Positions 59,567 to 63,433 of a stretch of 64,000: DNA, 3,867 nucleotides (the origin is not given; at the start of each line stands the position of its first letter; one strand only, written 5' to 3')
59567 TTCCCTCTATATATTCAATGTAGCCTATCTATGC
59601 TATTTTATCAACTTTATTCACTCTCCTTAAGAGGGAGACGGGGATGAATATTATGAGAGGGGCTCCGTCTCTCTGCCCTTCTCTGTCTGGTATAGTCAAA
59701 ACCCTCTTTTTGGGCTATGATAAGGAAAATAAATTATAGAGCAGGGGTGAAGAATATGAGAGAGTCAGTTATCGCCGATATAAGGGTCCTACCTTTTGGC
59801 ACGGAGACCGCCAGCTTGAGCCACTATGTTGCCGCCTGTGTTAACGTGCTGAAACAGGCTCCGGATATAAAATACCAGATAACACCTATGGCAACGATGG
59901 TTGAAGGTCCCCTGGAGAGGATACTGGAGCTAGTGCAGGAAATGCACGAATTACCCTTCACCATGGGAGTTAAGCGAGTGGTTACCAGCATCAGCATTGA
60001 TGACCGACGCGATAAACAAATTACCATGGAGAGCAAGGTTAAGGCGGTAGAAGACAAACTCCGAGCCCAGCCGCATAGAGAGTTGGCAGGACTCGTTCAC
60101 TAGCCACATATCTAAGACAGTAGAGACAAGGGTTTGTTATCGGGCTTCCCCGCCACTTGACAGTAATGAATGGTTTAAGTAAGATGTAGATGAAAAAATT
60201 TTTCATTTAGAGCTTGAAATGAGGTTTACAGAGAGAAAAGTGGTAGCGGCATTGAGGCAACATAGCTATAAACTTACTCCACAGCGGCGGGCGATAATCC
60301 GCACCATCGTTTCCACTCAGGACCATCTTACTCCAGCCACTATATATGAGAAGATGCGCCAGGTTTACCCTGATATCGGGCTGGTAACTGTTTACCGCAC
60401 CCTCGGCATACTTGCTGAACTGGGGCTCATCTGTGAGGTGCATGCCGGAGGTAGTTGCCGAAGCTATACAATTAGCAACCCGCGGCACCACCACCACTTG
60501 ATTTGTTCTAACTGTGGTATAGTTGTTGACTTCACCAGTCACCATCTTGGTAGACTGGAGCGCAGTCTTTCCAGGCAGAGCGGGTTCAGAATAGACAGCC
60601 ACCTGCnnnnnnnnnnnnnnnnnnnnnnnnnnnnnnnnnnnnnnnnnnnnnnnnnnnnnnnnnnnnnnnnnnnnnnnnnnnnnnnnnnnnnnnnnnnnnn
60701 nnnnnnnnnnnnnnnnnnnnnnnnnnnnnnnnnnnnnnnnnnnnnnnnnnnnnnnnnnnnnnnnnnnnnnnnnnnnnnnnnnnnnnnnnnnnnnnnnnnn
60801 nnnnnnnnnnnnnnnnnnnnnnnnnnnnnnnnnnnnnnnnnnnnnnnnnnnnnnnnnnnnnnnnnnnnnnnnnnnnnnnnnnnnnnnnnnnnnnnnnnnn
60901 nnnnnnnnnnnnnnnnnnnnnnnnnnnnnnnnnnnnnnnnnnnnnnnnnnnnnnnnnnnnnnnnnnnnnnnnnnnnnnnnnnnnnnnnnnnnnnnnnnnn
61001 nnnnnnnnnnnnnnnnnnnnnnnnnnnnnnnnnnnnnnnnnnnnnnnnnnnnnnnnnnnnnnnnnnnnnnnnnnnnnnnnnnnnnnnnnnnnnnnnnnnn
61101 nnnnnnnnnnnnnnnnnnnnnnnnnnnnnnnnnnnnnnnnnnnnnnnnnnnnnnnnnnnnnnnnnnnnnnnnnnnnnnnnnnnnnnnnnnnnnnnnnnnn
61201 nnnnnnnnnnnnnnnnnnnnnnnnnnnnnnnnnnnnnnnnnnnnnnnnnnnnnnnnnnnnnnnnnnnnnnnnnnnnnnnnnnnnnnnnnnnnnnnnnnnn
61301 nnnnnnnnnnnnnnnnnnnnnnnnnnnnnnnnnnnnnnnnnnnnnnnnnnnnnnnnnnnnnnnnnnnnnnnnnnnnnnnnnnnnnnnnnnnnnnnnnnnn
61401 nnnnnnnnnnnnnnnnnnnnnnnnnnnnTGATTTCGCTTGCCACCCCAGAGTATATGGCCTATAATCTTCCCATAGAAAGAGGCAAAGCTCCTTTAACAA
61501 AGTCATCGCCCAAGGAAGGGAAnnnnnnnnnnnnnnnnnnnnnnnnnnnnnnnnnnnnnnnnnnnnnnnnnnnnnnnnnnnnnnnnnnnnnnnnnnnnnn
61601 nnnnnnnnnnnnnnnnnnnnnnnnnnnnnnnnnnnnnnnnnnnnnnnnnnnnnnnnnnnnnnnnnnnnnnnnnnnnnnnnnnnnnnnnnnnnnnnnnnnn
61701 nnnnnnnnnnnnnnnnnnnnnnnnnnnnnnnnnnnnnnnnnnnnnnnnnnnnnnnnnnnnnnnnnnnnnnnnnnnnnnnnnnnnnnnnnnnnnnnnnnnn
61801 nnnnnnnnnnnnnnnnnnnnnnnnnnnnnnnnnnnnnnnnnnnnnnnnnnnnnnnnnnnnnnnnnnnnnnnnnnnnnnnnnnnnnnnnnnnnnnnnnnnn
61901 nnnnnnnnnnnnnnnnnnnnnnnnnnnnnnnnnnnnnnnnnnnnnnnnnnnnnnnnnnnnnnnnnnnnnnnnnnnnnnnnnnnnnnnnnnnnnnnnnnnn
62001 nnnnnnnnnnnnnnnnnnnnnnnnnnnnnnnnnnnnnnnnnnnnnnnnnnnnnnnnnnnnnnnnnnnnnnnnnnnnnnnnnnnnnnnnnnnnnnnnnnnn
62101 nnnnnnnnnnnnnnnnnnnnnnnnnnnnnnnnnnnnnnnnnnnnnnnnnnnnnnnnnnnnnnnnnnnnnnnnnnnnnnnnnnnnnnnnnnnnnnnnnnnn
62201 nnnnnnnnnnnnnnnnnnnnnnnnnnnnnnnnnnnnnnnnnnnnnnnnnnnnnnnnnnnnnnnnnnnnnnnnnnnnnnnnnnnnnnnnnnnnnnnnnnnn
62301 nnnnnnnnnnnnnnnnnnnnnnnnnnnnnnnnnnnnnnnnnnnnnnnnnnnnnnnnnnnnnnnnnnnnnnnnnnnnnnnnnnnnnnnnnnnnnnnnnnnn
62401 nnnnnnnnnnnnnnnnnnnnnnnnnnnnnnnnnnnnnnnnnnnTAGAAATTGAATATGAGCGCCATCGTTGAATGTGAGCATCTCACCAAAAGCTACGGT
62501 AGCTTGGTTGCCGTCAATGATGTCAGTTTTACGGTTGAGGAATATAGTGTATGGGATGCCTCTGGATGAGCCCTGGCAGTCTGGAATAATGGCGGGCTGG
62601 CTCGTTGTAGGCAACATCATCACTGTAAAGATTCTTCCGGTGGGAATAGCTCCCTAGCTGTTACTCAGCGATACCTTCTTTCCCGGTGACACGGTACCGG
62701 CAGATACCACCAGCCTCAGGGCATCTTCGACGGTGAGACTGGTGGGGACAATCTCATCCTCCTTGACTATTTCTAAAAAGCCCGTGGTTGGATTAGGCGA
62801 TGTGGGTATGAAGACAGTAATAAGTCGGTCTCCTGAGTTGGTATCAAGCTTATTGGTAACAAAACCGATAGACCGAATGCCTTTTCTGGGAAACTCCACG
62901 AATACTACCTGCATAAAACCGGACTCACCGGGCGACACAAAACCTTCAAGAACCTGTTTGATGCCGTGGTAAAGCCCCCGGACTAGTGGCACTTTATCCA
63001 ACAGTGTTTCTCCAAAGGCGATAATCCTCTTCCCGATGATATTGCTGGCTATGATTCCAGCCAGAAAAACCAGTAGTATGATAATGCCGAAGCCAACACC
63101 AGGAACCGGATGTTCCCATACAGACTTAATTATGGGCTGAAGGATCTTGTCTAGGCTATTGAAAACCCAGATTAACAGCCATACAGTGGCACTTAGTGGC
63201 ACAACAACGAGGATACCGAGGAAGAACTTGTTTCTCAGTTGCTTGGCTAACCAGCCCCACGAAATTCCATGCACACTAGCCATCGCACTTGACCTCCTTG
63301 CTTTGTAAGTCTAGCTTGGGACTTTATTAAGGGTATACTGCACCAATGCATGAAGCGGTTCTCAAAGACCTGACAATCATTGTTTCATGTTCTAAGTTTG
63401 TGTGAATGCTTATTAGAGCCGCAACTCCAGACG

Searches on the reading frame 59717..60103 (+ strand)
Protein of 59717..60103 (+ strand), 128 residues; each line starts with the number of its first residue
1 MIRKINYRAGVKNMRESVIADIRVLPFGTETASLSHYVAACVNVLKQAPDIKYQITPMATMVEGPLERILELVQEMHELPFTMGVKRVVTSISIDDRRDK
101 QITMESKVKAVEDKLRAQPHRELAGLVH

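Call 12: search_protein_families(library=pfam, proteins=[window:59717-60103:+])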
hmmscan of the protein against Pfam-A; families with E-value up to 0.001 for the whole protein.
window:59717-60103:+ (128 aa): 1 family
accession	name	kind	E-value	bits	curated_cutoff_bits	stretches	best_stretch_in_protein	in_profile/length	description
PF01910.22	Thiamine_BP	-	2.9e-32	110.9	24.9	1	20-112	1-92/92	Thiamine-binding protein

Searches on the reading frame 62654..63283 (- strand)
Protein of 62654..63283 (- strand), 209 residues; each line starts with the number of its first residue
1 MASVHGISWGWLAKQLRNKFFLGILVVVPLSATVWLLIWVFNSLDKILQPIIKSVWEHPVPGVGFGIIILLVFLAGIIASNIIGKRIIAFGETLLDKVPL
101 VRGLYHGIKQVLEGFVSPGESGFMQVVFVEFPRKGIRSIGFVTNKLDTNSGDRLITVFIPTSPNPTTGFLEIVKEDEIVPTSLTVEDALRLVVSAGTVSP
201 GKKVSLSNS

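Call 56: find_encoding_contigs(protein=window:62654-63283:-, flank=10000, max_places=2)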
Protein window:62654-63283:- (209 aa): 7 contigs read that carry it; 2 places shown.
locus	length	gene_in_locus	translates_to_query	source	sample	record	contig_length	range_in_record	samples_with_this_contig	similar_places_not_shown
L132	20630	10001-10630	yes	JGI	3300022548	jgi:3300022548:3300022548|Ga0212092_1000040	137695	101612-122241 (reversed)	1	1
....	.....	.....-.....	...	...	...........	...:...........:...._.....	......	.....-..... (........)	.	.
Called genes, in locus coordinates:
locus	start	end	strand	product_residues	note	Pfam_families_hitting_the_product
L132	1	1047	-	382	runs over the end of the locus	PF07690:MFS_1, PF00083:Sugar_tr (weak), PF07690:MFS_1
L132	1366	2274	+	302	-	PF01040:UbiA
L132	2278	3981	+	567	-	PF02310:B12-binding, PF04055:Radical_SAM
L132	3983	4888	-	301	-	PF18917:LiaI-LiaF-like_TM1, PF22570:LiaF-TM (weak)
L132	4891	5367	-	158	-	PF04024:PspC, PF18917:LiaI-LiaF-like_TM1 (weak), PF22570:LiaF-TM (weak)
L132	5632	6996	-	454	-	PF01406:tRNA-synt_1e, PF09334:tRNA-synt_1g (weak), PF23493:CysS_C (faint), PF00133:tRNA-synt_1, PF09190:DALR_2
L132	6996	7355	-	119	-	PF02542:YgbB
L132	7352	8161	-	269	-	PF01128:IspD, PF12804:NTP_transf_3, PF02542:YgbB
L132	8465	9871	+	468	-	PF00884:Sulfatase, PF01663:Phosphodiest (faint), PF16347:SGSH_C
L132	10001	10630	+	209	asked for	PF04367:DUF502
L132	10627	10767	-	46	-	-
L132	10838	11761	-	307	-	PF01180:DHO_dh, PF01207:Dus (weak), PF03060:NMO (weak)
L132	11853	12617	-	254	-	PF02535:Zip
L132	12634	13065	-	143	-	PF01475:FUR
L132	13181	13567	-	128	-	PF01910:Thiamine_BP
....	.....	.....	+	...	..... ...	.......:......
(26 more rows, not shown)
